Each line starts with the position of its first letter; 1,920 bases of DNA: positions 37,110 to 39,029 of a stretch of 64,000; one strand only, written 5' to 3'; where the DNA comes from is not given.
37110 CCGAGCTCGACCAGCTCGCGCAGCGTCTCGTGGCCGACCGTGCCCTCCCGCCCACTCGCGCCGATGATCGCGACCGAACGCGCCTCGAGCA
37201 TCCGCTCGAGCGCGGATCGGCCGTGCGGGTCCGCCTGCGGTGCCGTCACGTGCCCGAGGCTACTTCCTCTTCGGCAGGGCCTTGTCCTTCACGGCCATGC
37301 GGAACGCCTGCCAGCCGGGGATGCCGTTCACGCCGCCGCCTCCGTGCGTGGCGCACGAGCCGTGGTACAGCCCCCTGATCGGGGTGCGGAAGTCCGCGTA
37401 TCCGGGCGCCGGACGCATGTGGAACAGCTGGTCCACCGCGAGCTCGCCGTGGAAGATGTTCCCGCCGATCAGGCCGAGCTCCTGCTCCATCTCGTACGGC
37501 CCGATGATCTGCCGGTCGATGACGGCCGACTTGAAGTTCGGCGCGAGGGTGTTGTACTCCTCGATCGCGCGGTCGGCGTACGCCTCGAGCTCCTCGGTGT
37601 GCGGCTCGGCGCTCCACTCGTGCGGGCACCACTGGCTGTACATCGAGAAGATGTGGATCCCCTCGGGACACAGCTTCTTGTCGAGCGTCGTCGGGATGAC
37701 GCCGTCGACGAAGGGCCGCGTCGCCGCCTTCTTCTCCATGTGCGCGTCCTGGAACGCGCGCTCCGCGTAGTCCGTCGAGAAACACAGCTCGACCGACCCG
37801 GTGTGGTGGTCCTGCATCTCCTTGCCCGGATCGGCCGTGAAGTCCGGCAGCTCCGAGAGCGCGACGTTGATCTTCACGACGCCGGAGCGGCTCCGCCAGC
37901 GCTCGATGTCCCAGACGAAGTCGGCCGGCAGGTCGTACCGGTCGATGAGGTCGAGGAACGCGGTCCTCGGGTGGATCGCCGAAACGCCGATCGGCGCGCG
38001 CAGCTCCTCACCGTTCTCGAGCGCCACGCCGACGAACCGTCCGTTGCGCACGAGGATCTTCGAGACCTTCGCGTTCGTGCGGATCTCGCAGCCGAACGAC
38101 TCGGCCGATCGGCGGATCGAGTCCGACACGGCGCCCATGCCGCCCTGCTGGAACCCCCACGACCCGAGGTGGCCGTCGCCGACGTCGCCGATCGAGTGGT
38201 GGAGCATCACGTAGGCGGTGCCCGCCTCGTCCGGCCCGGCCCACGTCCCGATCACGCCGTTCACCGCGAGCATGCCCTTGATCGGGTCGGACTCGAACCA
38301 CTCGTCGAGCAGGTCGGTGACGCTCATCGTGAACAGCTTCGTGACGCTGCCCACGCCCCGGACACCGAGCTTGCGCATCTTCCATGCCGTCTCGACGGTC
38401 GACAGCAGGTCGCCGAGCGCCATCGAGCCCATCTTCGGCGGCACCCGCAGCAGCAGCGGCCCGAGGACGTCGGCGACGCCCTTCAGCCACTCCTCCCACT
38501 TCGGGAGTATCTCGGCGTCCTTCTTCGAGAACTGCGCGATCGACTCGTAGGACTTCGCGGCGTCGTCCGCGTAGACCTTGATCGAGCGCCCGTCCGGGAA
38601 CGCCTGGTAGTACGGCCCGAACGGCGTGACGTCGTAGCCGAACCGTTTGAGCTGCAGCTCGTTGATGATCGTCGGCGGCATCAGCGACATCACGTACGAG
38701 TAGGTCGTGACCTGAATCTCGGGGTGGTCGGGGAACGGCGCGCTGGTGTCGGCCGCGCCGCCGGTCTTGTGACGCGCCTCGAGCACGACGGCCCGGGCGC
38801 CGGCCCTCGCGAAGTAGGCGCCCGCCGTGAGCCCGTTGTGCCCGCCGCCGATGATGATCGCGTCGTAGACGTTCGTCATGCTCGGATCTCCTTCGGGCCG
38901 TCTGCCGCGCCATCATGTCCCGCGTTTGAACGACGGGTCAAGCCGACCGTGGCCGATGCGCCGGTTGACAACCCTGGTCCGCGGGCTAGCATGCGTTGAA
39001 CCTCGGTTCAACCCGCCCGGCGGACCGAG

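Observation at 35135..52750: Unusual amine/acyl-CoA catabolic cluster: PotABCD-type importer, aldehyde dehydrogenase, CrtI/amine-oxidase-like flavoprotein, two ADP-forming acyl-CoA synthetases, two ACADs, an enoyl-CoA hydratase, a CysK-like enzyme and an EamA exporter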

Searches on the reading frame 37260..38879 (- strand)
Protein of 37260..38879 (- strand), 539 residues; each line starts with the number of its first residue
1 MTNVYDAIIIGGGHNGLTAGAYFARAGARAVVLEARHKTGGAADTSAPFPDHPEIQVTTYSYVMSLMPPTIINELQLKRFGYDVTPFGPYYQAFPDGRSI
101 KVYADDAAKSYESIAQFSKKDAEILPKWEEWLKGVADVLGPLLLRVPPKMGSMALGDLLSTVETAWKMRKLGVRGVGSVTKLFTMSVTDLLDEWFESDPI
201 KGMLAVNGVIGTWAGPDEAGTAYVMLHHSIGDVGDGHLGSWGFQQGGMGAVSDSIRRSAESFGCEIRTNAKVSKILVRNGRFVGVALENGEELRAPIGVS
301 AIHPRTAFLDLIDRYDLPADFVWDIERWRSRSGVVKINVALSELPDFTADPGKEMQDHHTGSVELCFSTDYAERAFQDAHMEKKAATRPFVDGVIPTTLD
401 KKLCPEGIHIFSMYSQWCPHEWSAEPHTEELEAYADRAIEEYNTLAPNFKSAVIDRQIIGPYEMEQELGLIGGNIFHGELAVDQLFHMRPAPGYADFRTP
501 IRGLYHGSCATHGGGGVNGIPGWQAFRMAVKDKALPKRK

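Call 5: search_protein_families(library=pfam, proteins=[window:37260-38879:-])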
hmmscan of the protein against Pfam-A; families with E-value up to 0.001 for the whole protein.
window:37260-38879:- (539 aa): 6 families
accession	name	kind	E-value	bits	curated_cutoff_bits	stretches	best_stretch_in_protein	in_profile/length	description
PF01593.30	Amino_oxidase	-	1.4e-08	34.9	19.8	1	227-381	186-331/443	Flavin containing amine oxidoreductase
PF13450.12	NAD_binding_8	-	9.2e-08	32.7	21.9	1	9-50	1-41/68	NAD(P)-binding Rossmann-like domain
PF01266.30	DAO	-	1.4e-06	28.5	27.9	1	6-43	1-39/353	FAD dependent oxidoreductase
PF00890.30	FAD_binding_2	-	1.2e-05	25.1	20.4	0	6-46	1-41/414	FAD binding domain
PF12831.13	FAD_oxidored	-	0.00049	20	27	1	6-47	1-42/416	FAD dependent oxidoreductase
PF01946.23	Thi4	-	0.00087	19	26.2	0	5-43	18-57/235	Thi4 family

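Call 8: search_protein_families(library=ncbifam, proteins=[window:37260-38879:-], max_evalue=0.00001)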
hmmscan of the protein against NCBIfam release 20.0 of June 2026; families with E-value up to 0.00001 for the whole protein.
window:37260-38879:- (539 aa): 12 families
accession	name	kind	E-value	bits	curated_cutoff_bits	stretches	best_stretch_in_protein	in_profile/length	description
NF045689.1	BCarotKetCrtO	equivalog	2.9e-71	240.7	1000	1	4-533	3-539/563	beta-carotene ketolase CrtO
TIGR02734.1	crtI_fam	subfamily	1e-22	80.5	238.1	1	83-520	76-477/504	phytoene desaturase family protein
TIGR02730.1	carot_isom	equivalog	2.9e-21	75.9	586.9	1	234-520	214-477/493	carotenoid isomerase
NF058655.1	CrtID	equivalog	4.3e-13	48.9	640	1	190-517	168-467/478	bifunctional phytoene desaturase/3,4-desaturase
NF045637.1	carotdesatCrtDProt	equivalog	9.5e-11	40.9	580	1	240-475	214-431/485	1-hydroxycarotenoid 3,4-desaturase CrtD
TIGR02733.1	desat_CrtD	equivalog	5.6e-09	35.2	549.7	0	7-45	4-42/492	C-3',4' desaturase CrtD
NF005560.0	PRK07233.1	equivalog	1.5e-08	33.9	252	0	8-44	4-40/435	hypothetical protein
TIGR03143.1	AhpF_homolog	hypoth_equivalog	3.3e-08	32.6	687.65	1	1-67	1-66/555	putative alkyl hydroperoxide reductase F subunit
NF006130.0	PRK08274.1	equivalog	1.5e-07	30.6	369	0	243-293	127-176/467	FAD-dependent tricarballylate dehydrogenase TcuA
TIGR03467.1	HpnE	equivalog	6.1e-07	29.1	283.05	0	8-44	2-38/430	hydroxysqualene dehydroxylase HpnE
NF053717.1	VnlPnlRedVprA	equivalog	8.8e-06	24.8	600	0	3-44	5-46/481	vinyl phenol reductase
TIGR01292.1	TRX_reduct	equivalog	9.8e-06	24.6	343.45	0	5-53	1-48/300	thioredoxin-disulfide reductase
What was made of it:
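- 37260..38879 (-): CrtO/CrtI-family FAD flavoprotein, 539 aa, ending 10 nt before the ACS1 start. The Pfam Amino_oxidase match is partial, 35 bits (calls 5, 8).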

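Call 70: find_homologous_proteins(query=window:37260-38879:-, max_evalue=1e-20)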
Query window:37260-38879:- (539 aa): 7997 proteins with E <= 1e-20 among 8000 candidates; the best 120 are listed.
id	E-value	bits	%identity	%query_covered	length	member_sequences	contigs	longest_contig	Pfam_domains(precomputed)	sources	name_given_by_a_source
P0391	0.0e+0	1249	99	100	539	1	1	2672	PF01266.31,PF01593.31,PF13450.13,PF00890.31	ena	-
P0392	0.0e+0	1222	96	100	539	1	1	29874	PF01266.31,PF01593.31,PF13450.13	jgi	jgi:phytoene dehydrogenase-like protein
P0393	0.0e+0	1198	94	100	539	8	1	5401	PF01266.31,PF01593.31,PF13450.13,PF00890.31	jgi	jgi:phytoene dehydrogenase-like protein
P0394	0.0e+0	1195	94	100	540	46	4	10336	PF01266.31,PF01593.31,PF13450.13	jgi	-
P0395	0.0e+0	1195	94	100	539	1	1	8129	PF01266.31,PF01593.31,PF13450.13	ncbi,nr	ncbi:MAG TPA: NAD(P)/FAD-dependent oxidoreductase [Actinomycetota bacterium]|nr:NAD(P)/FAD-dependent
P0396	0.0e+0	1182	92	98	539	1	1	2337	PF01266.31,PF01593.31,PF13450.13,PF00890.31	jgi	jgi:phytoene dehydrogenase-like protein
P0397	0.0e+0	1164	91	100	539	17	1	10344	PF01266.31,PF01593.31,PF13450.13,PF00890.31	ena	-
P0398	0.0e+0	1157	90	100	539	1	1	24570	PF01266.31,PF01593.31,PF13450.13,PF00890.31,PF12831.14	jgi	jgi:phytoene dehydrogenase-like protein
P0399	0.0e+0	1127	93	93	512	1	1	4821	PF01593.31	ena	-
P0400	0.0e+0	1121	88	100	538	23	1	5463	PF01266.31,PF01593.31,PF13450.13,PF00890.31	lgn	-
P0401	0.0e+0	1103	86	100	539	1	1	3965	PF01266.31,PF01593.31,PF13450.13,PF00890.31,PF12831.14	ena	-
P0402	0.0e+0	1100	86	98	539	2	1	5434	PF01266.31,PF01593.31,PF13450.13,PF00890.31,PF12831.14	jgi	-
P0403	0.0e+0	1078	85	100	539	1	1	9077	PF01266.31,PF01593.31,PF13450.13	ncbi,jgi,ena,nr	ncbi:MAG TPA: NAD(P)/FAD-dependent oxidoreductase [Actinomycetota bacterium]|jgi:phytoene dehydrogen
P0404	0.0e+0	1076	84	100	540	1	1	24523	PF01266.31,PF01593.31,PF13450.13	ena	-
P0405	0.0e+0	1075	80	66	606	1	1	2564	PF01266.31,PF01593.31,PF13450.13,PF00890.31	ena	-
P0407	0.0e+0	1072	83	100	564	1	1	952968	PF01266.31,PF01593.31,PF13450.13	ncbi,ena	-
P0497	0.0e+0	1053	81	100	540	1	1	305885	PF01266.31,PF01593.31,PF13450.13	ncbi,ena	-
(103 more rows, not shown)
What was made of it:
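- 37260..38879 (-): More than 100 protein clusters are at least 81% identical (call 70).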

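Call 71: find_encoding_contigs(protein=P0497, flank=10000, max_places=2)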
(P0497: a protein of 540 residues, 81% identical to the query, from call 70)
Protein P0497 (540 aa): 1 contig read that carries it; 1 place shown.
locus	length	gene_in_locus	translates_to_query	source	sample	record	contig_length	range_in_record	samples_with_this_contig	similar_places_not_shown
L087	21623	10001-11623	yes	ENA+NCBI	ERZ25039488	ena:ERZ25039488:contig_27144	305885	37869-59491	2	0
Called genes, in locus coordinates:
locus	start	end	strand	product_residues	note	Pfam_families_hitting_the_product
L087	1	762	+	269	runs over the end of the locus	-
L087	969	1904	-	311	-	PF04041:Glyco_hydro_130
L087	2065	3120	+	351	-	-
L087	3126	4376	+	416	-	PF00171:Aldedh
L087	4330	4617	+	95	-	PF00171:Aldedh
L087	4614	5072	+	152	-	PF08020:DUF1706 (weak), PF12867:DinB_2 (faint)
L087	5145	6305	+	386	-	PF00355:Rieske, PF00848:Ring_hydroxyl_A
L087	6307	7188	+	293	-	PF00491:Arginase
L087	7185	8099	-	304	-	PF00294:PfkB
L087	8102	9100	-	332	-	PF01156:IU_nuc_hydro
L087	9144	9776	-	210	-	PF00440:TetR_N, PF13977:TetR_C_6, PF16925:TetR_C_13 (faint)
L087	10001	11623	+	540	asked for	PF01266:DAO (faint), PF13450:NAD_binding_8 (weak), PF01593:Amino_oxidase (weak)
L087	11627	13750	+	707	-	PF02629:CoA_binding, PF13380:CoA_binding_2, PF13607:Succ_CoA_lig, PF13549:ATP-grasp_5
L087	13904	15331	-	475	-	PF04185:Phosphoesterase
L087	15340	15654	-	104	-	-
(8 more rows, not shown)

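Call 72: find_encoding_contigs(protein=P0407, flank=10000, max_places=2)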
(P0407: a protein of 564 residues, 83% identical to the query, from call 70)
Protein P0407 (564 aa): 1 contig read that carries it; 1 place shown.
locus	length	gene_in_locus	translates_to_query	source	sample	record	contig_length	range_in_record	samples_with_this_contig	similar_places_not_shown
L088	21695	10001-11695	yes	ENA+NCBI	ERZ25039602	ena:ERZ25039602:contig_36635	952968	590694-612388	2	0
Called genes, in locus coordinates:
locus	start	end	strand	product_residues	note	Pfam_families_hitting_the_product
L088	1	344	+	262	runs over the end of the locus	PF25213:HVO_A0261_N (weak), PF01047:MarR, PF09339:HTH_IclR, PF12802:MarR_2, PF01614:IclR_C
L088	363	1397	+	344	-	PF00291:PALP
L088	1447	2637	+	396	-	PF02771:Acyl-CoA_dh_N, PF02770:Acyl-CoA_dh_M, PF00441:Acyl-CoA_dh_1, PF22924:ACOX_C_alpha1 (faint), PF08028:Acyl-CoA_dh_2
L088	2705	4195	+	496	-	PF00171:Aldedh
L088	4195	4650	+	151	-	PF08020:DUF1706 (faint)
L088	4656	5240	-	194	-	PF00583:Acetyltransf_1, PF13508:Acetyltransf_7 (weak)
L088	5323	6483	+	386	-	PF00355:Rieske, PF00848:Ring_hydroxyl_A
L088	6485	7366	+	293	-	PF00491:Arginase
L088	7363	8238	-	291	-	PF00294:PfkB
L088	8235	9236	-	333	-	PF01156:IU_nuc_hydro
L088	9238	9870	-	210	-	PF00440:TetR_N, PF13977:TetR_C_6, PF16925:TetR_C_13 (faint)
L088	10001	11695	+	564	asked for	PF01266:DAO (faint), PF13450:NAD_binding_8 (weak), PF01593:Amino_oxidase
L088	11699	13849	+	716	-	PF02629:CoA_binding, PF13380:CoA_binding_2, PF13607:Succ_CoA_lig, PF13549:ATP-grasp_5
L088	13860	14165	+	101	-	-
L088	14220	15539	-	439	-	PF04185:Phosphoesterase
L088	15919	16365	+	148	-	-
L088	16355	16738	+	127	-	-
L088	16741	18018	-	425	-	PF02771:Acyl-CoA_dh_N, PF02770:Acyl-CoA_dh_M, PF00441:Acyl-CoA_dh_1, PF08028:Acyl-CoA_dh_2, PF22924:ACOX_C_alpha1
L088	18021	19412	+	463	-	PF01425:Amidase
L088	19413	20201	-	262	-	PF01061:ABC2_membrane (weak), PF12679:ABC2_membrane_2, PF12730:ABC2_membrane_4 (weak), PF10920:DUF2705 (weak)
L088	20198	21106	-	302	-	PF00005:ABC_tran, PF13304:AAA_21 (weak), PF13732:DrrA1-3_C (weak)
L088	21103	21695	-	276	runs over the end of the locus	PF01226:Form_Nir_trans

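Call 75: search_protein_families(library=ncbifam, proteins=[L088:2705-4195:+, L088:5323-6483:+, L088:6485-7366:+, L088:7363-8238:-, L088:8235-9236:-], max_evalue=1e-15)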
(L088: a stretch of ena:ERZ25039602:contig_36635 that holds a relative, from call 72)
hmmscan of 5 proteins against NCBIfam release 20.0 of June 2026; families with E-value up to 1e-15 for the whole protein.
L088:2705-4195:+ (496 aa): 39 families (the best 25 are shown)
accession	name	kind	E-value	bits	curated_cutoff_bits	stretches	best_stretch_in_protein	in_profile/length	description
TIGR01722.1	MMSDH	subfamily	7.7e-220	730.5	448.5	1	5-480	2-477/477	CoA-acylating methylmalonate-semialdehyde dehydrogenase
NF052305.1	DioxValDhHalo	equivalog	1.1e-98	331.2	750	1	5-477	6-480/483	2,5-dioxovalerate dehydrogenase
TIGR02299.1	HpaE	equivalog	1.6e-96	323.9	638.35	1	4-477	1-475/488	5-carboxymethyl-2-hydroxymuconate semialdehyde dehydrogenase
NF010000.0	PRK13473.1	subfamily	1.8e-96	323.7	615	1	5-476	4-470/475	aminobutyraldehyde dehydrogenase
TIGR01804.1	BADH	equivalog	1.4e-94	317.2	668.6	1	7-459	1-454/467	betaine-aldehyde dehydrogenase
NF009725.0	PRK13252.1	equivalog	3.5e-92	309.4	593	1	2-477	5-478/488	betaine-aldehyde dehydrogenase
NF042993.1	AlphKGSA_gudD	equivalog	6.5e-92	308.8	770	1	4-477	4-479/481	alpha-ketoglutaric semialdehyde dehydrogenase GucD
NF045735.1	PaDhStyDPseudo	equivalog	2.4e-85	287.1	850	1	7-477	6-480/483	phenylacetaldehyde dehydrogenase StyD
TIGR01780.1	SSADH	subfamily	3.4e-85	286.6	646.35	1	23-472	1-446/448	succinate-semialdehyde dehydrogenase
NF002852.0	PRK03137.1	subfamily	7.2e-83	279.1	648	1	33-479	65-513/514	L-glutamate gamma-semialdehyde dehydrogenase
NF006916.0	PRK09407.1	equivalog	2.1e-79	267.5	521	1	20-477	35-491/526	succinic semialdehyde dehydrogenase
NF006915.0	PRK09406.1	equivalog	3.4e-77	260.2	730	1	25-459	7-439/457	NADP-dependent succinic semialdehyde dehydrogenase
TIGR03216.1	OH_muco_semi_DH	equivalog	2.2e-76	257.4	693.25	1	5-477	2-478/481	2-hydroxymuconic semialdehyde dehydrogenase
NF045736.1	PaDhStyDRhodo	equivalog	1.9e-74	251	800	1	7-477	6-476/479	phenylacetaldehyde dehydrogenase StyD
TIGR01237.1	D1pyr5carbox2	equivalog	3.1e-74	250.6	659.65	1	34-480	62-511/511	L-glutamate gamma-semialdehyde dehydrogenase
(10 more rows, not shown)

L088:5323-6483:+ (386 aa): 5 families
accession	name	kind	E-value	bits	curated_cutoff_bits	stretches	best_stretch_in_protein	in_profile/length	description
NF058607.1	GlBtMonoOxGbcA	equivalog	8.5e-53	179.3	670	1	28-227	37-229/420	glycine betaine monooxygenase oxygenase subunit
TIGR03229.1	benzo_1_2_benA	equivalog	2.4e-25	89.3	780.95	1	27-221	19-216/433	benzoate 1,2-dioxygenase large subunit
NF041684.1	ant_diox_AndAc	equivalog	9.7e-23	80.4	750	1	29-220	28-222/418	anthranilate 1,2-dioxygenase large subunit AndAc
NF042946.1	3PPDioc_HcaE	equivalog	8.5e-22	77.8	830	1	27-227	19-221/450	3-phenylpropionate/cinnamic acid dioxygenase subunit alpha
TIGR03228.1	anthran_1_2_A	equivalog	4.3e-21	75.1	671.9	1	29-227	21-220/438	anthranilate 1,2-dioxygenase large subunit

L088:6485-7366:+ (293 aa): 1 family
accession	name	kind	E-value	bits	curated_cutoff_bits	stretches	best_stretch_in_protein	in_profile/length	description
TIGR01229.1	rocF_arginase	equivalog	3.3e-16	59.5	227.6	1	7-274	2-276/300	arginase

L088:7363-8238:- (291 aa): 8 families
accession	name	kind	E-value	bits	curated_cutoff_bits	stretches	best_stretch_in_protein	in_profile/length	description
TIGR02152.1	D_ribokin_bact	equivalog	2.8e-71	240.3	299.65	1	10-286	2-297/298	ribokinase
NF008353.0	PRK11142.1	equivalog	8.9e-56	189.6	341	1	9-195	5-192/307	ribokinase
NF053626.1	RibKinHalex1628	equivalog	2e-25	89.9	330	1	12-288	7-290/293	ATP-dependent ribose-1-phosphate kinase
NF040938.1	KDG_KDGal_kin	equivalog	4.8e-24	85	400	0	203-288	217-302/305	bifunctional 2-dehydro-3-deoxygluconokinase/2-dehydro-3-deoxygalactonokinase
TIGR04382.1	myo_inos_iolC_N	equivalog_domain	2.2e-23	83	300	0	203-287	222-307/309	5-dehydro-2-deoxygluconokinase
NF049991.1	TagKinase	equivalog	1.3e-22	80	420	0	204-289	229-315/321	tagatose kinase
NF006957.1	PRK09434.1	equivalog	5.8e-20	72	450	0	192-285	203-302/302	fructokinase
NF041134.1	R1P_kin_Thcocales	equivalog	3.3e-18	66.1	500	1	12-286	6-279/291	ADP-dependent ribose-1-phosphate kinase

L088:8235-9236:- (333 aa): 4 families
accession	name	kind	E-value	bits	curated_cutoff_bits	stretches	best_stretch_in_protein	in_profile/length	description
NF007761.0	PRK10443.1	equivalog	9e-62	208.9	433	1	5-324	4-307/311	pyrimidine-specific ribonucleoside hydrolase RihA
NF008036.0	PRK10768.1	equivalog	4.9e-60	203.2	382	1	4-325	3-301/304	ribonucleoside hydrolase RihC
NF052221.1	UridNuclsHydUriH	equivalog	1.1e-58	198.9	450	1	6-290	2-280/310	uridine-preferring nucleoside hydrolase UriH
NF007417.0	PRK09955.1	equivalog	8.7e-44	149.7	459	1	6-294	6-284/313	ribosylpyrimidine nucleosidase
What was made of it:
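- The ACAD-MMSDH adjacency in L088 resembles valine or propionate catabolic clusters (calls 72, 75).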
